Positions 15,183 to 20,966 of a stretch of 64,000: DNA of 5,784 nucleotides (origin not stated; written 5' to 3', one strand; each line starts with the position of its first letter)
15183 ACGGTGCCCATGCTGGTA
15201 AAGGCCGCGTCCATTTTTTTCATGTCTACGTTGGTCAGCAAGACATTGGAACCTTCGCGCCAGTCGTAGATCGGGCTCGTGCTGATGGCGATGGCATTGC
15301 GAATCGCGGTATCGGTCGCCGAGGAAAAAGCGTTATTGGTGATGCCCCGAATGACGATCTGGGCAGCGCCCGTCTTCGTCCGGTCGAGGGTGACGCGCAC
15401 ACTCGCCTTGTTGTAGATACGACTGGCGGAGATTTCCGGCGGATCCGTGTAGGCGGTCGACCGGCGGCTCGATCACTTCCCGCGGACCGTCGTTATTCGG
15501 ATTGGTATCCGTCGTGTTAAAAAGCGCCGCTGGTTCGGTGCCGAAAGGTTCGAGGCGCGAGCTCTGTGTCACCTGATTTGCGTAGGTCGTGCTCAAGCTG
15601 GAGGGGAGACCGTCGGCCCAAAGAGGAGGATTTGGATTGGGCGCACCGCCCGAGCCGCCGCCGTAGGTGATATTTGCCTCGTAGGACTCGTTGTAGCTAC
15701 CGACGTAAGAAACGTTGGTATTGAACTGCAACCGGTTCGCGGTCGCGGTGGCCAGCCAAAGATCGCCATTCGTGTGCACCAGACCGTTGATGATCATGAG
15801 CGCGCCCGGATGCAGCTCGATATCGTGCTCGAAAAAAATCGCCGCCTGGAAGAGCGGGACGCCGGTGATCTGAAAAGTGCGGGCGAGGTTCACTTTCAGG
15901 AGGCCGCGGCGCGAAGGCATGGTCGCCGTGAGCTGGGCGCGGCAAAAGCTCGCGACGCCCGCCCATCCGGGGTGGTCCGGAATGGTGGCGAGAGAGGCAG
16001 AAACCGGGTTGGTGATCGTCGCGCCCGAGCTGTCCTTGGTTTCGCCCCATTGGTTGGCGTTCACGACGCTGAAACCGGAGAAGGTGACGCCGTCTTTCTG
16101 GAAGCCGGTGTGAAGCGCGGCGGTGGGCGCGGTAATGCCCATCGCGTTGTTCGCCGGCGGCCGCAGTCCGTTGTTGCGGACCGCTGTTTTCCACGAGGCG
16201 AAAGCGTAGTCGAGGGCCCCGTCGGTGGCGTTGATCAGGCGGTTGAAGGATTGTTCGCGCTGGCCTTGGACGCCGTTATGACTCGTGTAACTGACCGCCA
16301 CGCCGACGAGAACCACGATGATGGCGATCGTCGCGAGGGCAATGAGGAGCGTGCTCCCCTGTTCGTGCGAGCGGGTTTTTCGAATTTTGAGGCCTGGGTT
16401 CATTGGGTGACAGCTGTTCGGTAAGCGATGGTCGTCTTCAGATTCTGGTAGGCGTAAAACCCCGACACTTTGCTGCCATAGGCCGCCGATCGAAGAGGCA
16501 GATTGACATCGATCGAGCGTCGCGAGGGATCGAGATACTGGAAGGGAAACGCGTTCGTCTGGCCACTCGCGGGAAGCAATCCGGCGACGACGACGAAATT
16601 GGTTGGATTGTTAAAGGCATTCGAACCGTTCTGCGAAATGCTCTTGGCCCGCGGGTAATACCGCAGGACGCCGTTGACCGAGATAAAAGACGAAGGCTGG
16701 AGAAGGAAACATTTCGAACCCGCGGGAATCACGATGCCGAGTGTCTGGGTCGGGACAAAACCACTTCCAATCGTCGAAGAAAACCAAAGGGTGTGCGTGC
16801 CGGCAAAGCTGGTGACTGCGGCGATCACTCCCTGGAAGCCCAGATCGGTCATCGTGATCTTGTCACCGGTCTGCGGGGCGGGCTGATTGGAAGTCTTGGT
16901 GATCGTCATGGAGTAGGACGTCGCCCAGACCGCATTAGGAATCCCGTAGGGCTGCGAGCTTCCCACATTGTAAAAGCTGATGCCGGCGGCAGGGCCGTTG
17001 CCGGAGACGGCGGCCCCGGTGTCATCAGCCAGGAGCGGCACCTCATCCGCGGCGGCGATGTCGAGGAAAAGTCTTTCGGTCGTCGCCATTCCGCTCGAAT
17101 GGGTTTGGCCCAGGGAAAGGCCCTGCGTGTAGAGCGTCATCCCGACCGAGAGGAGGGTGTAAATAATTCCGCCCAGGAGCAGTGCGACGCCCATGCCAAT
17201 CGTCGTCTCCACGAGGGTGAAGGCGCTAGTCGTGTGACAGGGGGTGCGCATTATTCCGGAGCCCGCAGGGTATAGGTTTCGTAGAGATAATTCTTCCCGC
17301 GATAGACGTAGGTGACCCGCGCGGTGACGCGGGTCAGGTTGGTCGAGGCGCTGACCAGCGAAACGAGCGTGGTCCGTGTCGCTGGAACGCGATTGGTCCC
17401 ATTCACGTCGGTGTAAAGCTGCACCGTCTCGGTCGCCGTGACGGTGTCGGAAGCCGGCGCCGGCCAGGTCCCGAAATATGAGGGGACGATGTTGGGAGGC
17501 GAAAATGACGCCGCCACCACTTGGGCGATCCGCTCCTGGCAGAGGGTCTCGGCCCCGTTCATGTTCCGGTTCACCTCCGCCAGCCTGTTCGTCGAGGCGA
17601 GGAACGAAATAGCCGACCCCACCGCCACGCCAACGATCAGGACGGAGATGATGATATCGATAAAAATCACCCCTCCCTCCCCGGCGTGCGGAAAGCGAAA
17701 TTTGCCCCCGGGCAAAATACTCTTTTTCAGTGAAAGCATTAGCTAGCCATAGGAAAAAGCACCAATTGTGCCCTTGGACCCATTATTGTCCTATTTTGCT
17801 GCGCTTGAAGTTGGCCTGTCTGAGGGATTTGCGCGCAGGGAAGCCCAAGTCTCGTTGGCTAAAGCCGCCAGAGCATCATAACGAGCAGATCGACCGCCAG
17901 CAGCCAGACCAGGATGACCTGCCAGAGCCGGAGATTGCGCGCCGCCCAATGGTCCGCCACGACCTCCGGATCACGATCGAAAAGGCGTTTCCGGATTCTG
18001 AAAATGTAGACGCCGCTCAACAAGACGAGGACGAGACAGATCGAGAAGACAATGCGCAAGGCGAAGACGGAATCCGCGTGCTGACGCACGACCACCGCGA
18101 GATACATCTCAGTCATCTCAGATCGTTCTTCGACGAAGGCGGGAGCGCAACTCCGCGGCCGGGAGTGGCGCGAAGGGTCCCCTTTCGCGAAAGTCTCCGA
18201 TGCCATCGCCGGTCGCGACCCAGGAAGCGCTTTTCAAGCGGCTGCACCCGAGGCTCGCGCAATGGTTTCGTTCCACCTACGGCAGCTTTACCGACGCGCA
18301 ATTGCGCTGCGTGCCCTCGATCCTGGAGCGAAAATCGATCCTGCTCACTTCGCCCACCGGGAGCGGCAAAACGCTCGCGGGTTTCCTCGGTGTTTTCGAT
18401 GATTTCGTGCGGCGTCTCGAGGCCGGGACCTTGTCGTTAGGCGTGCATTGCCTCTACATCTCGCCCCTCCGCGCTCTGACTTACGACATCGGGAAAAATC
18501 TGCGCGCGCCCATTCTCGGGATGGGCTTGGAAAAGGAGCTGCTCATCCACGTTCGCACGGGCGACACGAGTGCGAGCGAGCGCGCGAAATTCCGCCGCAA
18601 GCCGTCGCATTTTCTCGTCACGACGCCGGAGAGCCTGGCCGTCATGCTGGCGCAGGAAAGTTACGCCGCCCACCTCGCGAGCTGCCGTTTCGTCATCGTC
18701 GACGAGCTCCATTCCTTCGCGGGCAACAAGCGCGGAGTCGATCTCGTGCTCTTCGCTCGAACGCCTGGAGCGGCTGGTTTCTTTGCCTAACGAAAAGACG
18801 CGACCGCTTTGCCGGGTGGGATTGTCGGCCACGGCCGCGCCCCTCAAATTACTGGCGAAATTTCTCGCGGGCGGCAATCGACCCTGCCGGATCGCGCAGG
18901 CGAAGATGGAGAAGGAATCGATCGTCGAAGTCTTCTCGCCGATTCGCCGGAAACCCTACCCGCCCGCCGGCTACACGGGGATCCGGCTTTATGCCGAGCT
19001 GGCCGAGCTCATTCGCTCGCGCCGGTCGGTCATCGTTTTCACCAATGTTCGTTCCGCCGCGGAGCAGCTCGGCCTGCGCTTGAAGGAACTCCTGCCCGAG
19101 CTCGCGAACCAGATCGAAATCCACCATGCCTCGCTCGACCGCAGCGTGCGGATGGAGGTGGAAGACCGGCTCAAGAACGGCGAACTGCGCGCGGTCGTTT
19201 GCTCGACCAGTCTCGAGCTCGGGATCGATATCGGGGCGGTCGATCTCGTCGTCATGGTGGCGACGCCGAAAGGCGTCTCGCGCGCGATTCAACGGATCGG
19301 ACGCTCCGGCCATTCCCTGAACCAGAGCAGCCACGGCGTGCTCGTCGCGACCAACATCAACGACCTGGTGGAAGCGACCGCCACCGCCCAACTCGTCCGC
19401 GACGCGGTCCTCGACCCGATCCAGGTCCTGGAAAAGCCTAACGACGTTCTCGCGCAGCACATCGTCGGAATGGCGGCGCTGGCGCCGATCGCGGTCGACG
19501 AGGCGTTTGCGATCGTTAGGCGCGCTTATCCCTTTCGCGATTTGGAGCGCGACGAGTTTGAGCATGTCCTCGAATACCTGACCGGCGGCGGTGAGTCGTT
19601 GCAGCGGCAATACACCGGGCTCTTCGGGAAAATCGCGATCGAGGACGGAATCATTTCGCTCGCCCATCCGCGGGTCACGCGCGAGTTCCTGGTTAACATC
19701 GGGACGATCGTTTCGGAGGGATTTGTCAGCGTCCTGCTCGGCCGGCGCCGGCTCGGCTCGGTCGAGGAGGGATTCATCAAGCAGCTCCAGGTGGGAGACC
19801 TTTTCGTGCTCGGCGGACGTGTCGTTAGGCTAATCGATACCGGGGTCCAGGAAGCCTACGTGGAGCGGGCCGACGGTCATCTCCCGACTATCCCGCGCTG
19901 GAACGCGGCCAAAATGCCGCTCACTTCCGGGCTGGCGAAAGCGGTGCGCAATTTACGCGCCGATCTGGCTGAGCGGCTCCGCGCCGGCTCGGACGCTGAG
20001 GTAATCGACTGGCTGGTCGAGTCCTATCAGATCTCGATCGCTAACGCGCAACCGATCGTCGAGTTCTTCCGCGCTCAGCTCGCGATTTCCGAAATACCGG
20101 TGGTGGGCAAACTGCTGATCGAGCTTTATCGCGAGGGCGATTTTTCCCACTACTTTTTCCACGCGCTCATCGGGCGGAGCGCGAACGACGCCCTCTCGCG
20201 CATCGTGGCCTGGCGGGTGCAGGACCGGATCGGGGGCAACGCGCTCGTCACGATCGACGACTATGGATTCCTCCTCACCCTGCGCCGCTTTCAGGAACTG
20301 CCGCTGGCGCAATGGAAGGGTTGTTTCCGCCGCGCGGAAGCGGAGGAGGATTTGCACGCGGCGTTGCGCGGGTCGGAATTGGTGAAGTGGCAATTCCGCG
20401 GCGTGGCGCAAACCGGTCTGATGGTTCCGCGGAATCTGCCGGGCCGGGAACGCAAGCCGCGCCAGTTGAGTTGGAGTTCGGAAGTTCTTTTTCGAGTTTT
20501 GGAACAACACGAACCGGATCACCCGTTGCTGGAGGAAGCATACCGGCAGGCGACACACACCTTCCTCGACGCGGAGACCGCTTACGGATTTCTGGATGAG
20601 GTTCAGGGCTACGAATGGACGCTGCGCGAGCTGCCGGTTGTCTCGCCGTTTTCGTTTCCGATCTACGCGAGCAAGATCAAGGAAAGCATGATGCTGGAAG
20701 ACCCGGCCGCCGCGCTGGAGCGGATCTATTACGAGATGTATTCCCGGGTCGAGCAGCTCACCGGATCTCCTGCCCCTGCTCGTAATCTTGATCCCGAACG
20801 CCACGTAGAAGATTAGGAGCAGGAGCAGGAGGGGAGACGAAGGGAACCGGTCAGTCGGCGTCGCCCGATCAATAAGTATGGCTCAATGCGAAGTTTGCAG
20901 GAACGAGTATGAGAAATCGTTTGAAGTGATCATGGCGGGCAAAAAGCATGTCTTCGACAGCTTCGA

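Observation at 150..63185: Hyper-abundant 9-mer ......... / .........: about one copy per kb, strand-symmetric and frame-independent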

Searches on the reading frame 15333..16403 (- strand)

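Call 21: search_protein_families(library=pfam, proteins=[window:15333-16403:-], max_evalue=0.0001)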
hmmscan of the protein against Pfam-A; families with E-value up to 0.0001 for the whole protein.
window:15333-16403:- (356 aa): 0 families

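Call 33: search_protein_families(library=ncbifam, proteins=[window:15333-16403:-], max_evalue=0.01)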
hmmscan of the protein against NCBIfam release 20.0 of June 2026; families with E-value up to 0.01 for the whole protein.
window:15333-16403:- (356 aa): 1 family
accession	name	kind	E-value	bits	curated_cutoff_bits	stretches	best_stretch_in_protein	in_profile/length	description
NF038301.1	EPS_HpsA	equivalog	3.8e-06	24.8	400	1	182-249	287-354/1503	hormogonium polysaccharide biosynthesis protein HpsA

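Call 65: search_protein_families(library=pfam, proteins=[window:15333-16403:-], max_evalue=1)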
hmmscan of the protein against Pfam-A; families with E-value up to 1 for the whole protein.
window:15333-16403:- (356 aa): 0 families

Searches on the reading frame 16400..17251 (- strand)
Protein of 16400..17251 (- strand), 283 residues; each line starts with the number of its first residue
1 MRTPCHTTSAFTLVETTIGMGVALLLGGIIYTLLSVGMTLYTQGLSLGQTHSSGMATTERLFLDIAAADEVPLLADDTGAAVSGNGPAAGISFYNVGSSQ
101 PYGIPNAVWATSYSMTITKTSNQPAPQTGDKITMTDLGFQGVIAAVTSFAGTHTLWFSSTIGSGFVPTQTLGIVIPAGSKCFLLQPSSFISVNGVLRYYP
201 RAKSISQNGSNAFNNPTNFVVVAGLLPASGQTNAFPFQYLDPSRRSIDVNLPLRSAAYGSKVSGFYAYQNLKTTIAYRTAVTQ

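Call 21: search_protein_families(library=pfam, proteins=[window:16400-17251:-], max_evalue=0.0001)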
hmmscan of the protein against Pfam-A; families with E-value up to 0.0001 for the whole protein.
window:16400-17251:- (283 aa): 0 families

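Call 33: search_protein_families(library=ncbifam, proteins=[window:16400-17251:-], max_evalue=0.01)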
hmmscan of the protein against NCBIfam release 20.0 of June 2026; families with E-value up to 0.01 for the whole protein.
window:16400-17251:- (283 aa): 0 families

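Call 63: search_solved_structures(query=window:16400-17251:-, max_evalue=1)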
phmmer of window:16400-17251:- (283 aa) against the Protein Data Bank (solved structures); distinct sequences matched with E-value up to 1: 0.

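Call 65: search_protein_families(library=pfam, proteins=[window:16400-17251:-], max_evalue=1)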
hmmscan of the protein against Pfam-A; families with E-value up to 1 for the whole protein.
window:16400-17251:- (283 aa): 0 families

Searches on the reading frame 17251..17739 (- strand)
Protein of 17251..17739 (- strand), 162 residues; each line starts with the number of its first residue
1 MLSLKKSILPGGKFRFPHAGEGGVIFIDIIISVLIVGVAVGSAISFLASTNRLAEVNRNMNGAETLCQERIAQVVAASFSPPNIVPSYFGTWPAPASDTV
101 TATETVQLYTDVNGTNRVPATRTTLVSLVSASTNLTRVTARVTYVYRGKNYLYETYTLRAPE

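Call 21: search_protein_families(library=pfam, proteins=[window:17251-17739:-], max_evalue=0.0001)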
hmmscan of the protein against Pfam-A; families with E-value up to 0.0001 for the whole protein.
window:17251-17739:- (162 aa): 0 families

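Call 33: search_protein_families(library=ncbifam, proteins=[window:17251-17739:-], max_evalue=0.01)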
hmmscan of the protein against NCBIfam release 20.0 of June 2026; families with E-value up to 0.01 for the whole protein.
window:17251-17739:- (162 aa): 0 families

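Call 64: search_solved_structures(query=window:17251-17739:-, max_evalue=1)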
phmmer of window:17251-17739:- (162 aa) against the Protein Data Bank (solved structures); distinct sequences matched with E-value up to 1: 0.

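Call 65: search_protein_families(library=pfam, proteins=[window:17251-17739:-], max_evalue=1)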
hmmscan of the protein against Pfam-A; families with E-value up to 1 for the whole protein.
window:17251-17739:- (162 aa): 0 families

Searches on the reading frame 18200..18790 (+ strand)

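Call 21: search_protein_families(library=pfam, proteins=[window:18200-18790:+], max_evalue=0.0001)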
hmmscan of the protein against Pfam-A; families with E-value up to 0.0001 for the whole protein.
window:18200-18790:+ (196 aa): 2 families
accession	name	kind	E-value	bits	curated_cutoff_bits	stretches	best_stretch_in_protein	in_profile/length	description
PF00270.35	DEAD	-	3e-25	89.3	26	1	31-182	1-138/167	DEAD/DEAH box helicase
PF04851.21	ResIII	-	3.4e-06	27.5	22.5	1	34-176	8-140/164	Type III restriction enzyme, res subunit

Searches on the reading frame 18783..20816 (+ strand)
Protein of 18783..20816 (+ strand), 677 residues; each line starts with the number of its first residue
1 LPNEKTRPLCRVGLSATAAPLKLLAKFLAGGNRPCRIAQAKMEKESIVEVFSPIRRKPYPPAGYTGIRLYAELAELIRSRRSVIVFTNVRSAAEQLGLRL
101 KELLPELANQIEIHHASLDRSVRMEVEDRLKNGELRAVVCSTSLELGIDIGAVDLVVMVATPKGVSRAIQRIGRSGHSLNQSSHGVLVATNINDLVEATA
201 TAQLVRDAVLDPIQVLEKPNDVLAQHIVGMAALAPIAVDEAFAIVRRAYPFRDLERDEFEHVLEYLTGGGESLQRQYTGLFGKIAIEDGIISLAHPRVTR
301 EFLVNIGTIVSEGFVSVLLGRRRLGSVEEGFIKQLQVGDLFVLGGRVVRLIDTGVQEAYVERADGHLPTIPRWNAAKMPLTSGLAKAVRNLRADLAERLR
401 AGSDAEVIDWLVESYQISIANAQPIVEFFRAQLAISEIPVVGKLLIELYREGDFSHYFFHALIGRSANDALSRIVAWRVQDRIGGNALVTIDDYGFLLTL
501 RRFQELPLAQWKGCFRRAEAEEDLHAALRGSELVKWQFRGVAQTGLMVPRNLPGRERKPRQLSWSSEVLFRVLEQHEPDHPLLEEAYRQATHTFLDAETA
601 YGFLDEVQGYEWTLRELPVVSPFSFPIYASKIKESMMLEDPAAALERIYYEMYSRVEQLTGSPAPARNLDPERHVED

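Call 8: search_protein_families(library=pfam, proteins=[window:18783-20816:+])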
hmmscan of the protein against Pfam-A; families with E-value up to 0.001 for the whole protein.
window:18783-20816:+ (677 aa): 4 families
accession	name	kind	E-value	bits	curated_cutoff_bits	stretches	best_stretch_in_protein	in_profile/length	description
PF08494.16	DEAD_assoc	-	2e-47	161.9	23.5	1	439-624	2-191/191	DEAD/H associated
PF19306.5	WH_Lhr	-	1.2e-35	122.9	27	1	205-366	3-164/168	Large helicase-related protein, winged helix domain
PF00271.37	Helicase_C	-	1.2e-16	61.4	23.5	1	72-176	5-107/110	Helicase conserved C-terminal domain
PF22590.2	Cas3-like_C_2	-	0.00072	20.2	27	0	82-174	5-100/106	CRISPR-associated nuclease/helicase Cas3, C-terminal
